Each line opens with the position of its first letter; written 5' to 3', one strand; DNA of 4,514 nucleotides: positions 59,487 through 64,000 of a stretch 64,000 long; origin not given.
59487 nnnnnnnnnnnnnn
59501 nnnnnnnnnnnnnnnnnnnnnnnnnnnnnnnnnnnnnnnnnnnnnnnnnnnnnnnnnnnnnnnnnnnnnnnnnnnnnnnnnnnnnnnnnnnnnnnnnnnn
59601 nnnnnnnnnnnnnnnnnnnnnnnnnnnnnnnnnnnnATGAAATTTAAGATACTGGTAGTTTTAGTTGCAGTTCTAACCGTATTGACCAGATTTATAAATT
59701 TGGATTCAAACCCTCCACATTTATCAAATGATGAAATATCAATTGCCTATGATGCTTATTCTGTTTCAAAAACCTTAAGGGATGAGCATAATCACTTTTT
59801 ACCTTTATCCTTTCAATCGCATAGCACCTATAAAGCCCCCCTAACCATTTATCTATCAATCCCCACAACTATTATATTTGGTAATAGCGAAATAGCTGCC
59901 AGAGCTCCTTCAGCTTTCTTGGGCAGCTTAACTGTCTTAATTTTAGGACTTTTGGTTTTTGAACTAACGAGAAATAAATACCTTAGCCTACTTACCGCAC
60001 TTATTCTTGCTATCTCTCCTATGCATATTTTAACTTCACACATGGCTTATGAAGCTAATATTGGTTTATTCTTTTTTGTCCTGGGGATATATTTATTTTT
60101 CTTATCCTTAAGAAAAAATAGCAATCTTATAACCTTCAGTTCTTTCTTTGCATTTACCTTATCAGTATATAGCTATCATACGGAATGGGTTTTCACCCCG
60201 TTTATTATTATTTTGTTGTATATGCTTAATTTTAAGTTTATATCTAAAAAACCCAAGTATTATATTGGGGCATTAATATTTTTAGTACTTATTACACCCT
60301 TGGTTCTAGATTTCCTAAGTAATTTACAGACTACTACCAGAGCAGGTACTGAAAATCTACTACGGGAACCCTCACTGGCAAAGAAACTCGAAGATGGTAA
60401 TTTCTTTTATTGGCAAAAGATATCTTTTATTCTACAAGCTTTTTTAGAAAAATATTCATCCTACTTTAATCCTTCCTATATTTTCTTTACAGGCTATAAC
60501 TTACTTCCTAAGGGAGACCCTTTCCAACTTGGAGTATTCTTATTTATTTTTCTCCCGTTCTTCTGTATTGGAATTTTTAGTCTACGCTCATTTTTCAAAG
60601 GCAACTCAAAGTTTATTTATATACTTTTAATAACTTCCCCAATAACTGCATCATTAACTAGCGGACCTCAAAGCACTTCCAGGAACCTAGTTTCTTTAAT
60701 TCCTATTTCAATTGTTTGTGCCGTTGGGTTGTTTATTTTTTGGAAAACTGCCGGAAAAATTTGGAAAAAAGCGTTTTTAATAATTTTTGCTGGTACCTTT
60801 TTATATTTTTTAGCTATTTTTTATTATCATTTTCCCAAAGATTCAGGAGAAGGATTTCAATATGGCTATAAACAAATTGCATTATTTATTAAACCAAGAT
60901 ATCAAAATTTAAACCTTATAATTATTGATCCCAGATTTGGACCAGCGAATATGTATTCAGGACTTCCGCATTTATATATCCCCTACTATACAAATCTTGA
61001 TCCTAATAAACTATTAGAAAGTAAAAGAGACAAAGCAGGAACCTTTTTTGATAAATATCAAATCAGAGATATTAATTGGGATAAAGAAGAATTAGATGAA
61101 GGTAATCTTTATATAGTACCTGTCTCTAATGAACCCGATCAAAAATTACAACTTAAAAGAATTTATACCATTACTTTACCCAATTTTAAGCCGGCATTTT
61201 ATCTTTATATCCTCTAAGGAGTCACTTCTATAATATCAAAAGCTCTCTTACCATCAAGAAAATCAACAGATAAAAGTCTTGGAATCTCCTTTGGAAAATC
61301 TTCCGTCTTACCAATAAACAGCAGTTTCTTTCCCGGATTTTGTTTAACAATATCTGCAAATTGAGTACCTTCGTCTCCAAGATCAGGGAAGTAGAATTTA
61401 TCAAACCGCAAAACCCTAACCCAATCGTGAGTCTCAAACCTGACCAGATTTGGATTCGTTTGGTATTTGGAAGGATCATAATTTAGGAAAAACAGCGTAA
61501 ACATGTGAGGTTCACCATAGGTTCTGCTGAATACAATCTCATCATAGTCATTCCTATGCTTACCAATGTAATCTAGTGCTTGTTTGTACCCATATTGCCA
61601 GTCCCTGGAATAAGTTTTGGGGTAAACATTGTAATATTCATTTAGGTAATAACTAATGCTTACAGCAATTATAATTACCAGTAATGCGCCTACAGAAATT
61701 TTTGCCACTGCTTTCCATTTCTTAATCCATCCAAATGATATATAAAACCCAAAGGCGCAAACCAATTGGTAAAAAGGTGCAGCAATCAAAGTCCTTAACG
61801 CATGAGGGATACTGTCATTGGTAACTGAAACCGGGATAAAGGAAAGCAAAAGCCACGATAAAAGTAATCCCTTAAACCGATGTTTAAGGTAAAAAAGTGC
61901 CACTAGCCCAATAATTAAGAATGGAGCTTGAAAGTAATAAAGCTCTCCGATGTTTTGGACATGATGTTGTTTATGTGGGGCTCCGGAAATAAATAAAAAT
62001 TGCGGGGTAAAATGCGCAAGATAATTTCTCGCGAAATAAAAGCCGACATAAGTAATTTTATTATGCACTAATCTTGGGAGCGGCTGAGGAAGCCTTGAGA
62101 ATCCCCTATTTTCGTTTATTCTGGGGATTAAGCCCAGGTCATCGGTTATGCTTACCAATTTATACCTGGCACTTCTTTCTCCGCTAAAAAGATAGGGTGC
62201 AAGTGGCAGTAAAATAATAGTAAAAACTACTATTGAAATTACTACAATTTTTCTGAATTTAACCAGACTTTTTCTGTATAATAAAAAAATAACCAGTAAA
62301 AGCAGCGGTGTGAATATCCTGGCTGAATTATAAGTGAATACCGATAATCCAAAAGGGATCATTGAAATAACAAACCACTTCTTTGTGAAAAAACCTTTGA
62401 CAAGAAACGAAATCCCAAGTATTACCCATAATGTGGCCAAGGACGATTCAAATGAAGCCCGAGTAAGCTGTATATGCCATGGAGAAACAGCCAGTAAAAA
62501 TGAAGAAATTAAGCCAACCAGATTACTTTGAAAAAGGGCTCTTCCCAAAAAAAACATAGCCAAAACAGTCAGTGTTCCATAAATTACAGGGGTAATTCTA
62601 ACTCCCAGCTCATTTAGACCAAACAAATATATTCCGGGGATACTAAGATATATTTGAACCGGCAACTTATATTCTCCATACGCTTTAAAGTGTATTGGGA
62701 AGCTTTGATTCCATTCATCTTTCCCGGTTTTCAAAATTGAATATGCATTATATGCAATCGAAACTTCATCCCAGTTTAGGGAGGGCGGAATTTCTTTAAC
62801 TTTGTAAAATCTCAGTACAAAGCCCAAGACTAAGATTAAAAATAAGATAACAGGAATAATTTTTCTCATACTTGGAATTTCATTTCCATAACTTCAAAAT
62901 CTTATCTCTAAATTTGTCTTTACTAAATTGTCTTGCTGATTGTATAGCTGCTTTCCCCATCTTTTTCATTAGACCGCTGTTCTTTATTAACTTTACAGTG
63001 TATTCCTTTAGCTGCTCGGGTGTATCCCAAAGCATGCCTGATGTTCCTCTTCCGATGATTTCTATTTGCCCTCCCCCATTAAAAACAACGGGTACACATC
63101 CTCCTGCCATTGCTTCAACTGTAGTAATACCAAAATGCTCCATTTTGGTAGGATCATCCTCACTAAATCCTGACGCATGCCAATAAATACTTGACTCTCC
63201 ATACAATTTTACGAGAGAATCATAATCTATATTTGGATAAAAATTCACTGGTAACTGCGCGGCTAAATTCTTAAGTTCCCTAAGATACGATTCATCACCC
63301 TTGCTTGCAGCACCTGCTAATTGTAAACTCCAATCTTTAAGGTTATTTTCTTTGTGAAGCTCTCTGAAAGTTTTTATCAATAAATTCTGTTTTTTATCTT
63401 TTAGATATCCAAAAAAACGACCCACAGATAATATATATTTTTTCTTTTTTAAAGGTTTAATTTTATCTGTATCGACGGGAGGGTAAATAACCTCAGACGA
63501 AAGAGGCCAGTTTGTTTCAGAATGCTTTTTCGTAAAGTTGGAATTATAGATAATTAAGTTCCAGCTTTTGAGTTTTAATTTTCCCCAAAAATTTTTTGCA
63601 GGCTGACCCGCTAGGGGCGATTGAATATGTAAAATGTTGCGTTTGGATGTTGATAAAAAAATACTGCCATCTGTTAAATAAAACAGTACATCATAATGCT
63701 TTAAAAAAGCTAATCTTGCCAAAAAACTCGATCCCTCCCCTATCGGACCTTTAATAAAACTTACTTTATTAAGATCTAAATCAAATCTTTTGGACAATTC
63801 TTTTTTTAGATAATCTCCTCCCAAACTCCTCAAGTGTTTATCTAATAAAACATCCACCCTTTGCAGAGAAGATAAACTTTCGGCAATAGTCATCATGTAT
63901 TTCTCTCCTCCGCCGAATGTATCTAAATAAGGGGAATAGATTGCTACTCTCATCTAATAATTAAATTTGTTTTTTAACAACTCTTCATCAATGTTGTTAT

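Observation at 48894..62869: Array of five GT39/ArnT-like GT-C paralogs with tandem duplicates, a PIG-V-like protein, a Wzx-like flippase, and eight or nine GtrB/DPM1-type GT2s in the window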

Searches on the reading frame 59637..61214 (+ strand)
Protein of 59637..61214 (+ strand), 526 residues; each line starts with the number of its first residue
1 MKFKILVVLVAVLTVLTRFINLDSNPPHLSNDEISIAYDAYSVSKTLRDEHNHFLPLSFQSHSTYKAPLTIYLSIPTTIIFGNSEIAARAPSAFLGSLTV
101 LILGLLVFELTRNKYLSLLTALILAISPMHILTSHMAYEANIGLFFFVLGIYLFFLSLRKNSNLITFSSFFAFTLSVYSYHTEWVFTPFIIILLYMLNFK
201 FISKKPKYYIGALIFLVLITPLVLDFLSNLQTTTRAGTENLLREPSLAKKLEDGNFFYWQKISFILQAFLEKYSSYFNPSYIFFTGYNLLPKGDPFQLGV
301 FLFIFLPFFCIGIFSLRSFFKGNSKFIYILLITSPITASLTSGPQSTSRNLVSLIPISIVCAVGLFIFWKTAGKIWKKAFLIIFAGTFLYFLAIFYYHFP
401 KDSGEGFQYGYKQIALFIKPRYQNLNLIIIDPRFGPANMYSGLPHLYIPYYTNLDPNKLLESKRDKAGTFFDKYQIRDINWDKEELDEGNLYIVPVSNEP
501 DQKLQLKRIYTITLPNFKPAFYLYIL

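Call 6: search_protein_families(library=pfam, proteins=[window:59637-61214:+], max_evalue=0.01)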
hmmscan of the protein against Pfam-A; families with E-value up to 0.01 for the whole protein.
window:59637-61214:+ (526 aa): 2 families
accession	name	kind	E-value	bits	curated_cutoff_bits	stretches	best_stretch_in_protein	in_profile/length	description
PF13231.12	PMT_2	-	3.4e-10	40.8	26.1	1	66-223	2-158/160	Dolichyl-phosphate-mannose-protein mannosyltransferase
PF02366.24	PMT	-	5e-10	39.8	22.7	1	9-224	2-232/245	Dolichyl-phosphate-mannose-protein mannosyltransferase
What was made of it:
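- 59637..61217 (+): PMT_D: PMT_2 GT-C on the opposite strand, part of an inserted two-gene module. PF13231 at 40.8 bits and PF02366 at 39.8 bits (call 6).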

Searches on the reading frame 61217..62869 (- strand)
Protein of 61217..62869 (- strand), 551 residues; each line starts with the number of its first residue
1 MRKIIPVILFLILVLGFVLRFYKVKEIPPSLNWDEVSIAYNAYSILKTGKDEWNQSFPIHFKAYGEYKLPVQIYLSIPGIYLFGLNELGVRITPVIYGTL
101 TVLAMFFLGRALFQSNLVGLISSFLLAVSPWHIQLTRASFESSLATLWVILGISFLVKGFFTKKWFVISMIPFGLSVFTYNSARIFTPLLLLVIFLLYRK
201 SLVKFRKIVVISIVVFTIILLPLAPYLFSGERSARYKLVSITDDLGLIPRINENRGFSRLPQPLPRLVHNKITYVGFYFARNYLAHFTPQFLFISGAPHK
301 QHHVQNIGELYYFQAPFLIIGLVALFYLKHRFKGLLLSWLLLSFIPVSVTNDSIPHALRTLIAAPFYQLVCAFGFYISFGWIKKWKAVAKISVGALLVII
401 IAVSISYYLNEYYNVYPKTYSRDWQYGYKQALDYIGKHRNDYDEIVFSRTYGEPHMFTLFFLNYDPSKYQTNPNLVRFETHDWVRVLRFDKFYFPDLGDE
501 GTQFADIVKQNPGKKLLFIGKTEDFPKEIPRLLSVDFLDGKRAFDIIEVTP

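Call 7: search_protein_families(library=pfam, proteins=[window:61217-62869:-], max_evalue=0.01)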
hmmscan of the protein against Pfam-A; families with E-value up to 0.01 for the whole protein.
window:61217-62869:- (551 aa): 2 families
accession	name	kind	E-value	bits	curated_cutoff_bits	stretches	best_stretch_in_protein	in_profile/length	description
PF13231.12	PMT_2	-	1.1e-07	32.6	26.1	1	75-222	9-156/160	Dolichyl-phosphate-mannose-protein mannosyltransferase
PF02366.24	PMT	-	1.1e-06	28.9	22.7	1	12-228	3-235/245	Dolichyl-phosphate-mannose-protein mannosyltransferase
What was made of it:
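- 61214..62869 (-): PMT_E: PMT_2 GT-C, first member of the conserved E-C-B triad. PF13231 at 32.6 bits and PF02366 at 28.9 bits (call 7).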

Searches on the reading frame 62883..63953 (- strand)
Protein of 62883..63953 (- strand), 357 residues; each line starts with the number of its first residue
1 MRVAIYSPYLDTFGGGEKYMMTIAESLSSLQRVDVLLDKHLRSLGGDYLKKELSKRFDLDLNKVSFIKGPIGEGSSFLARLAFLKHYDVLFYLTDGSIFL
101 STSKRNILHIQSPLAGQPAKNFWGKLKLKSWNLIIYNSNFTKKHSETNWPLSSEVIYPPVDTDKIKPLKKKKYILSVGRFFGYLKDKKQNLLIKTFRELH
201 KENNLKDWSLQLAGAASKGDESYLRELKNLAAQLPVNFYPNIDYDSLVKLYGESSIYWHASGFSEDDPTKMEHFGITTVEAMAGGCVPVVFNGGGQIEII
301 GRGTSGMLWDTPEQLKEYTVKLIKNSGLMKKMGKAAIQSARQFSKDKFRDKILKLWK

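Call 7: search_protein_families(library=pfam, proteins=[window:62883-63953:-], max_evalue=0.01)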
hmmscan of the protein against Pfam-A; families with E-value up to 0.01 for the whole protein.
window:62883-63953:- (357 aa): 3 families
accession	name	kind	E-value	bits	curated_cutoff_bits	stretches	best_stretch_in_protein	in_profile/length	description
PF00534.26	Glycos_transf_1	-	4.3e-24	85.4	26.4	1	166-338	10-171/172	Glycosyl transferases group 1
PF13692.12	Glyco_trans_1_4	-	1.1e-14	55.4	27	1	172-325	2-142/142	Glycosyl transferases group 1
PF13439.12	Glyco_transf_4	-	0.00058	20.4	28.5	1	14-164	2-170/170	Glycosyltransferase Family 4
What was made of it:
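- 62880..63953 (-): GT4 glycosyltransferase upstream of PMT_E. PF00534 at 85.4 bits (call 7).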

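Call 43: find_encoding_contigs(protein=window:62883-63953:-, flank=10000, max_places=1)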
Protein window:62883-63953:- (357 aa): 2 contigs read that carry it; 1 place shown.
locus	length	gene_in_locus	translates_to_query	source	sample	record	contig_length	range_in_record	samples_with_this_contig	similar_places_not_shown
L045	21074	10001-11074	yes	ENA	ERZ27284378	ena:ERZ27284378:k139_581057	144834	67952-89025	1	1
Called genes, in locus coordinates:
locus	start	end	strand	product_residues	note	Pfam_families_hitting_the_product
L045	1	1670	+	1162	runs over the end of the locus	-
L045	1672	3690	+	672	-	-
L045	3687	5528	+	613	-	PF02366:PMT, PF13231:PMT_2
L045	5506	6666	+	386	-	-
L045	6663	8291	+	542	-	PF02366:PMT (weak), PF13231:PMT_2 (weak)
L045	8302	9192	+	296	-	PF00535:Glycos_transf_2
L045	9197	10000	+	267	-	PF00535:Glycos_transf_2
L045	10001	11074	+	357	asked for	PF00534:Glycos_transf_1, PF13692:Glyco_trans_1_4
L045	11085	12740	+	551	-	PF02366:PMT (weak), PF13231:PMT_2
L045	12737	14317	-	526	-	PF02366:PMT, PF13231:PMT_2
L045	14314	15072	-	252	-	-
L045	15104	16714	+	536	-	PF13231:PMT_2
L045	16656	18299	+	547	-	PF02366:PMT (weak), PF13231:PMT_2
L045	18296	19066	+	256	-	PF00535:Glycos_transf_2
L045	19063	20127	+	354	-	PF13439:Glyco_transf_4 (faint), PF00534:Glycos_transf_1, PF13692:Glyco_trans_1_4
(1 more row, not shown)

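Call 58: search_protein_families(library=ncbifam, proteins=[window:62883-63953:-], max_evalue=0.001)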
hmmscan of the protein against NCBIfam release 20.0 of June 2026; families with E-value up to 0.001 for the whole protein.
window:62883-63953:- (357 aa): 10 families
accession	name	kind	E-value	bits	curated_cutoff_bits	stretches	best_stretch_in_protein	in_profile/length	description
TIGR03449.1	mycothiol_MshA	equivalog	2.9e-09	36.3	462.5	1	176-356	225-400/406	D-inositol-3-phosphate glycosyltransferase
NF041876.1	EPS_EpsE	equivalog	3.4e-09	36.5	400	1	173-340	216-376/389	exopolysaccharide biosynthesis GT4 family glycosyltransferase EpsE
TIGR03999.1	thiol_BshA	equivalog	1.3e-08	34.2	273.7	1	269-352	280-366/375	N-acetyl-alpha-D-glucosaminyl L-malate synthase BshA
TIGR02472.1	sucr_P_syn_N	equivalog_domain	4e-06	25.9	576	1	268-351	347-433/439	sucrose-phosphate synthase, putative, glycosyltransferase domain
TIGR02149.1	glgA_Coryne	subfamily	3.5e-05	23.1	302.4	1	224-356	248-387/391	glycogen synthase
NF038229.1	Glyco4_Geo_Pelo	equivalog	8.6e-05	21.7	400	1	190-352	177-329/338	GPMC system family 4 glycosyltransferase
TIGR03088.1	stp2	hypoth_equivalog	0.00015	21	409.05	1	268-355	279-369/374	TIGR03088 family PEP-CTERM/XrtA system glycosyltransferase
NF049988.1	MGlcDAGSynMgs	equivalog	0.00017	21.1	400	1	228-356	264-384/398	alpha-monoglucosyldiacylglycerol synthase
TIGR02095.1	glgA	subfamily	0.00025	19.9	328.45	1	186-335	306-438/477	glycogen/starch synthase, ADP-glucose type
NF047880.1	glyco_SdgA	exception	0.00086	18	800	0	269-351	397-482/488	serine-aspartate repeat adhesin O-glycosyltransferase SdgA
